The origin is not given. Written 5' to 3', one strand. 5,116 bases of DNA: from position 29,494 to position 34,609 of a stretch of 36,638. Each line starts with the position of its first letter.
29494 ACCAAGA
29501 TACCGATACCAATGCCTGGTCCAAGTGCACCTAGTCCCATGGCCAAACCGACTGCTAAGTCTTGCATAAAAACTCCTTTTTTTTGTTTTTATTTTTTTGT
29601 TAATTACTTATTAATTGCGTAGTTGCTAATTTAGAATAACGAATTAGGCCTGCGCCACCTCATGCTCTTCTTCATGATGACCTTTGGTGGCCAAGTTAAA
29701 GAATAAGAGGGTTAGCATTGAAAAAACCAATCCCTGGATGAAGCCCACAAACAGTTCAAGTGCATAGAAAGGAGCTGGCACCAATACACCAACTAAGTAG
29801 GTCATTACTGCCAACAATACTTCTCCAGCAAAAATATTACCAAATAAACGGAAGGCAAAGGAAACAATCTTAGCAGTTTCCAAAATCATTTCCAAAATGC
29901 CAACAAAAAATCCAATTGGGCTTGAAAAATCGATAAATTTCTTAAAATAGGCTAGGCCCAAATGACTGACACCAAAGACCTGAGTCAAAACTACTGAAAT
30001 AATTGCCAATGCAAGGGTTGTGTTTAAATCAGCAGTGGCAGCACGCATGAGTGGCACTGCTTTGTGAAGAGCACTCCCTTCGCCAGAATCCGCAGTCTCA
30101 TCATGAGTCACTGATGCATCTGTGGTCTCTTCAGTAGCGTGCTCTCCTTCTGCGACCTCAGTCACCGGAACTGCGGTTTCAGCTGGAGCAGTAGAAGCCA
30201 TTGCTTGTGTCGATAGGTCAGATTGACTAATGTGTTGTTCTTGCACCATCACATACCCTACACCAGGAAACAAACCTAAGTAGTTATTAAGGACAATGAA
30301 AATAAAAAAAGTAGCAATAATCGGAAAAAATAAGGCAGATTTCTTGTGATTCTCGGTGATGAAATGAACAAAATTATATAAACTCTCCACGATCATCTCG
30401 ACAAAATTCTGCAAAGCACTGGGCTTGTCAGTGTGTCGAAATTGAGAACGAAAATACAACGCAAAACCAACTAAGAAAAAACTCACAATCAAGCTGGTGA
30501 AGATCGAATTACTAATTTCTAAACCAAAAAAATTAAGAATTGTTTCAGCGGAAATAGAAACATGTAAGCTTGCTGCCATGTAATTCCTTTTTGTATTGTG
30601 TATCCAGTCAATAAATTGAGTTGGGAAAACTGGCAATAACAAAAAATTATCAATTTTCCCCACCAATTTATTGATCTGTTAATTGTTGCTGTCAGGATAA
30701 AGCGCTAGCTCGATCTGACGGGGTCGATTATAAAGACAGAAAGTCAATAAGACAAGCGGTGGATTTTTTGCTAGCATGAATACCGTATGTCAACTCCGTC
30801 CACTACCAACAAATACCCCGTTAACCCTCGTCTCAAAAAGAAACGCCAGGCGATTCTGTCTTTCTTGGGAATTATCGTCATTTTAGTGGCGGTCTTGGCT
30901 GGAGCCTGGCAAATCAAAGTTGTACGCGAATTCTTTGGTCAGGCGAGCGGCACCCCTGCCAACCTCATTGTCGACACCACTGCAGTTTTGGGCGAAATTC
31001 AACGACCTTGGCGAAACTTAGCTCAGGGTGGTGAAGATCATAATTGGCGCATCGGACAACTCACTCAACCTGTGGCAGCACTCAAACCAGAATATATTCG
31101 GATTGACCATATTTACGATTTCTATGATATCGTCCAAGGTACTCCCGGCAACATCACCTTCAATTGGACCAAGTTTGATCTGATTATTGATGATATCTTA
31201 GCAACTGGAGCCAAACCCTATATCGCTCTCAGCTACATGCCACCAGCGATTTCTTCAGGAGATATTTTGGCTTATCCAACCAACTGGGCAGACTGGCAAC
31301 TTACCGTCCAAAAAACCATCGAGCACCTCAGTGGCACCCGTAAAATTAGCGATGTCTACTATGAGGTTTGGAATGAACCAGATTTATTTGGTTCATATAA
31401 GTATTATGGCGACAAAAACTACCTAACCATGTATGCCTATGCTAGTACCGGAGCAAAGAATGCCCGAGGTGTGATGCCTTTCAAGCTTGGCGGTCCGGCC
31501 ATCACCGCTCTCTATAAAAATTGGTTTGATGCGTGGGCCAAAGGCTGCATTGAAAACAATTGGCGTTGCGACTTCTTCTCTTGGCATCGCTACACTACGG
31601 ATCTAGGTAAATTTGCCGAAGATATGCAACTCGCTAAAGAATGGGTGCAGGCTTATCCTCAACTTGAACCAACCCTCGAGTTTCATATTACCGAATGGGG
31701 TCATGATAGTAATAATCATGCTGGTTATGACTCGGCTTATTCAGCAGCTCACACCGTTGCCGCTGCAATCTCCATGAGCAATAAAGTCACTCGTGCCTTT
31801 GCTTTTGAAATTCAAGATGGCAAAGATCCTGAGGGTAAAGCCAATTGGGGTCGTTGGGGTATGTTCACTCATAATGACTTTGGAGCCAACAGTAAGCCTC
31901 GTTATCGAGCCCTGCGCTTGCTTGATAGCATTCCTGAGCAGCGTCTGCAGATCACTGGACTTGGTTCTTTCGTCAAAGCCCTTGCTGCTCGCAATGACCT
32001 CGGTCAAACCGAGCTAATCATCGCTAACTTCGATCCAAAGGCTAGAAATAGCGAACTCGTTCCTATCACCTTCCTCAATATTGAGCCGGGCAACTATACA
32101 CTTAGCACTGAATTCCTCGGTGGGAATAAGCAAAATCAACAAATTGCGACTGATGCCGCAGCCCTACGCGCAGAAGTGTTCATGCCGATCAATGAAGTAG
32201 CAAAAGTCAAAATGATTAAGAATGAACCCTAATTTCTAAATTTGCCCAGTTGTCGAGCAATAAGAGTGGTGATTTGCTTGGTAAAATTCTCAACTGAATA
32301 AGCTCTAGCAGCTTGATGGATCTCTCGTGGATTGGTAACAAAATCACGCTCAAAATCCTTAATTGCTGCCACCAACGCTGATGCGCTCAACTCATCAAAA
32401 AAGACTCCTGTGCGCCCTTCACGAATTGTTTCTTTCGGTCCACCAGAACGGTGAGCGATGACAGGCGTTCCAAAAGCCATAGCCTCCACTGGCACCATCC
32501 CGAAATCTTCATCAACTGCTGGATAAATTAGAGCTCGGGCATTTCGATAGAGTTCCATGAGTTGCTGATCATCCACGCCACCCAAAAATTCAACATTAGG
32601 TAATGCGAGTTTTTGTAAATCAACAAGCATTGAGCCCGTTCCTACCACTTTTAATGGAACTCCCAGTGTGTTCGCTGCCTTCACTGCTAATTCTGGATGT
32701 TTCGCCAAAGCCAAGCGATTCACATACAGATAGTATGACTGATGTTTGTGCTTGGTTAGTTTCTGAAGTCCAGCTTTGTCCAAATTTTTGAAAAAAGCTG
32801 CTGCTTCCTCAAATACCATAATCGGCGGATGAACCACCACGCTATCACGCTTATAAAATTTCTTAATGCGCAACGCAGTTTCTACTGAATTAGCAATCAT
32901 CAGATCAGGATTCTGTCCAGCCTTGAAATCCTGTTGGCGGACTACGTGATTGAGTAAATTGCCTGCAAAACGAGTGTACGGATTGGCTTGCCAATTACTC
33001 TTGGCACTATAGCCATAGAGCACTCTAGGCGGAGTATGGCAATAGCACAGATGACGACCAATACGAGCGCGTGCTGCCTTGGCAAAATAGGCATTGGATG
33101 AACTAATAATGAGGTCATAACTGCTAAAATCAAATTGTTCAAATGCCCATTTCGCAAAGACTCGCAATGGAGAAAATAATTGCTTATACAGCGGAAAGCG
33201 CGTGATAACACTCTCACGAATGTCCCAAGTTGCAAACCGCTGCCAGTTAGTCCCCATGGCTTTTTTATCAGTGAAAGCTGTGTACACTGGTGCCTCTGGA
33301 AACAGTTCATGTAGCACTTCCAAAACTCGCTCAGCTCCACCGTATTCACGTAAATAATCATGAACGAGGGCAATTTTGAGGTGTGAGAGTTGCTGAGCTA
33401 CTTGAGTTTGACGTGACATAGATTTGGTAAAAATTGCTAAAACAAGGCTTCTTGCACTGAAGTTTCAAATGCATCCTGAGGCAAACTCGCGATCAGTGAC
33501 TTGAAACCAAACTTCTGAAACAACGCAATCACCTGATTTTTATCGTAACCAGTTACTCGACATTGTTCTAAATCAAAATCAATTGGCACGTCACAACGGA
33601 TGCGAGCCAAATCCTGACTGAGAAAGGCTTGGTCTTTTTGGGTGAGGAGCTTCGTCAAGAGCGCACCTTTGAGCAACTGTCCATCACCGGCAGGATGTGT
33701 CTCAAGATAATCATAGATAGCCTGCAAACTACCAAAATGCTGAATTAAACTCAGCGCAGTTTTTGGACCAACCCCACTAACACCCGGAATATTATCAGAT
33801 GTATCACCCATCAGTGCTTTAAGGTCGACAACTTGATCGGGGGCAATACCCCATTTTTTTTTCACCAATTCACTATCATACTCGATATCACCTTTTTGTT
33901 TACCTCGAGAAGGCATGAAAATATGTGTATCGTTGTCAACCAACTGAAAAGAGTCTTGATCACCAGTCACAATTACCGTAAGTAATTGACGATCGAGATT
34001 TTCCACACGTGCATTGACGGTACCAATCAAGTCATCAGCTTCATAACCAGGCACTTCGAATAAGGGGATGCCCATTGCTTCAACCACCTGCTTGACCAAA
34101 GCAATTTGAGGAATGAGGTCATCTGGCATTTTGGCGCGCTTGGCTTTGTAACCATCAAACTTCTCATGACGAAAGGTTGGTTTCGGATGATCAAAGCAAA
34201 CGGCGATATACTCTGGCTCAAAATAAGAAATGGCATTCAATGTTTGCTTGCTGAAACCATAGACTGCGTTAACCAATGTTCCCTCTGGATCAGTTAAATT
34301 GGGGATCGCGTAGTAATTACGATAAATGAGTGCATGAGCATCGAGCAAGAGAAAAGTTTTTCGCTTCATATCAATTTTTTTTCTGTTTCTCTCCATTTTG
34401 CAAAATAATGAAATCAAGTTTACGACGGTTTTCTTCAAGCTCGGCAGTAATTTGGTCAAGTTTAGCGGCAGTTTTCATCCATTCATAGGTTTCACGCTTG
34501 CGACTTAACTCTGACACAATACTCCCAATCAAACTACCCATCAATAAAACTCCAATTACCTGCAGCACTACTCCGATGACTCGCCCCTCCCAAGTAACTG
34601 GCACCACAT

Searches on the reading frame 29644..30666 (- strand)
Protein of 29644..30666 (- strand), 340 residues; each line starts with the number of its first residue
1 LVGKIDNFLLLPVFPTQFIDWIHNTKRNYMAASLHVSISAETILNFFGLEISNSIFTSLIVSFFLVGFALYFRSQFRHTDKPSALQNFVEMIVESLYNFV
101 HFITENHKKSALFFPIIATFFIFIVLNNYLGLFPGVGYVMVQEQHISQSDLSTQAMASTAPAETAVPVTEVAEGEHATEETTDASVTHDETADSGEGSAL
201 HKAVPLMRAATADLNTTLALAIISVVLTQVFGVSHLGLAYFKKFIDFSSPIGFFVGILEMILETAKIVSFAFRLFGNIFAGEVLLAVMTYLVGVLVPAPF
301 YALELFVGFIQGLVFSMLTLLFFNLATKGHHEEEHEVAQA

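Call 57: search_protein_families(library=pfam, proteins=[window:29644-30666:-], max_evalue=0.001)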
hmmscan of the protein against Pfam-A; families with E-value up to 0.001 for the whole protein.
window:29644-30666:- (340 aa): 1 family
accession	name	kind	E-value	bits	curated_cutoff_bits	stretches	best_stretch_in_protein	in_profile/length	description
PF00119.25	ATP-synt_A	-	6.3e-39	134.5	33.9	1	56-323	2-216/217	ATP synthase A chain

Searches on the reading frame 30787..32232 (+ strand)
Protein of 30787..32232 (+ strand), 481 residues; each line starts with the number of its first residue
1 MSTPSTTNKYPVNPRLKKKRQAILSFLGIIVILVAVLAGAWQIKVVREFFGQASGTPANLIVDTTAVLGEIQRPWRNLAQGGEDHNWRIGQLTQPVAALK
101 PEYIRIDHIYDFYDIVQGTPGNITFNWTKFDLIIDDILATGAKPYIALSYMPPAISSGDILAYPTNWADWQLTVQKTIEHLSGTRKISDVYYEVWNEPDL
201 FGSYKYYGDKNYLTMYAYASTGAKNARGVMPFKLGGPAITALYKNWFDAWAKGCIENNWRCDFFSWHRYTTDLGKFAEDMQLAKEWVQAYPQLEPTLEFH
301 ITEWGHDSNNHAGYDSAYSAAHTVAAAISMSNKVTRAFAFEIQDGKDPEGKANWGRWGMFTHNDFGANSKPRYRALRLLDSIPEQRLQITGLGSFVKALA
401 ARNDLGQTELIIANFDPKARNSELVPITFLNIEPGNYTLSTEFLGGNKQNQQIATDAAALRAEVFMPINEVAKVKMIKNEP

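Call 57: search_protein_families(library=pfam, proteins=[window:30787-32232:+], max_evalue=0.001)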
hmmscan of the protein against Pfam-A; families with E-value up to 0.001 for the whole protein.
window:30787-32232:+ (481 aa): 1 family
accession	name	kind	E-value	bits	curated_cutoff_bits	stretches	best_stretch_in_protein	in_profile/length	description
PF01229.23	Glyco_hydro_39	-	5.2e-25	88.6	26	1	91-428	38-405/472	Glycosyl hydrolases family 39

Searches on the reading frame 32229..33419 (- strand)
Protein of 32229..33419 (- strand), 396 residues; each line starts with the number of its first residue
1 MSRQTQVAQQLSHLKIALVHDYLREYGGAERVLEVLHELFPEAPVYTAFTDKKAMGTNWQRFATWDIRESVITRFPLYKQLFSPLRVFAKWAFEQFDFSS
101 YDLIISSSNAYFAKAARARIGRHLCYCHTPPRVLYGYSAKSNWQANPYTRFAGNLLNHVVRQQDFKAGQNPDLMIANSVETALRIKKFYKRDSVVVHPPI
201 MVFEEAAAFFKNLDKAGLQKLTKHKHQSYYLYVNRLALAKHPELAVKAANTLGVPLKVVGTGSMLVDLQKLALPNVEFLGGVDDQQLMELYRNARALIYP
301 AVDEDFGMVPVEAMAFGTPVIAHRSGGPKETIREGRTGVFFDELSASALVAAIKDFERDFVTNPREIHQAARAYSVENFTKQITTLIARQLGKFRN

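Call 57: search_protein_families(library=pfam, proteins=[window:32229-33419:-], max_evalue=0.001)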
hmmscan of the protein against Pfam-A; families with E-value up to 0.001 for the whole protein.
window:32229-33419:- (396 aa): 4 families
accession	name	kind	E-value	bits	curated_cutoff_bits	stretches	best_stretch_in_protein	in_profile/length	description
PF00534.26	Glycos_transf_1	-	7.1e-31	107.5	26.4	1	219-368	7-166/172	Glycosyl transferases group 1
PF13692.12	Glyco_trans_1_4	-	8.8e-22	78.3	27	1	240-355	15-138/142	Glycosyl transferases group 1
PF20706.3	GT4-conflict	-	4.3e-08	33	26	1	283-341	271-324/385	Family 4 Glycosyltransferase in conflict systems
PF13524.12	Glyco_trans_1_2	-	1.4e-06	28.8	25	1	245-373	5-127/144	Glycosyl transferase-like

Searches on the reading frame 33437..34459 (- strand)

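Call 57: search_protein_families(library=pfam, proteins=[window:33437-34459:-], max_evalue=0.001)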
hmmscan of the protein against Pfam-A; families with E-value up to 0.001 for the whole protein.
window:33437-34459:- (340 aa): 3 families
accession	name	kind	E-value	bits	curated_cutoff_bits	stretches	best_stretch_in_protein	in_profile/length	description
PF02739.22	5_3_exonuc_N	-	2.8e-53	180.5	34.3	1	36-204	2-164/164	5'-3' exonuclease, N-terminal resolvase-like domain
PF01367.25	5_3_exonuc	-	2.4e-32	111.7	40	1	206-307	2-96/97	5'-3' exonuclease, C-terminal SAM fold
PF14520.12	HHH_5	-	0.00066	20.5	27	0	226-249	6-30/57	Helix-hairpin-helix domain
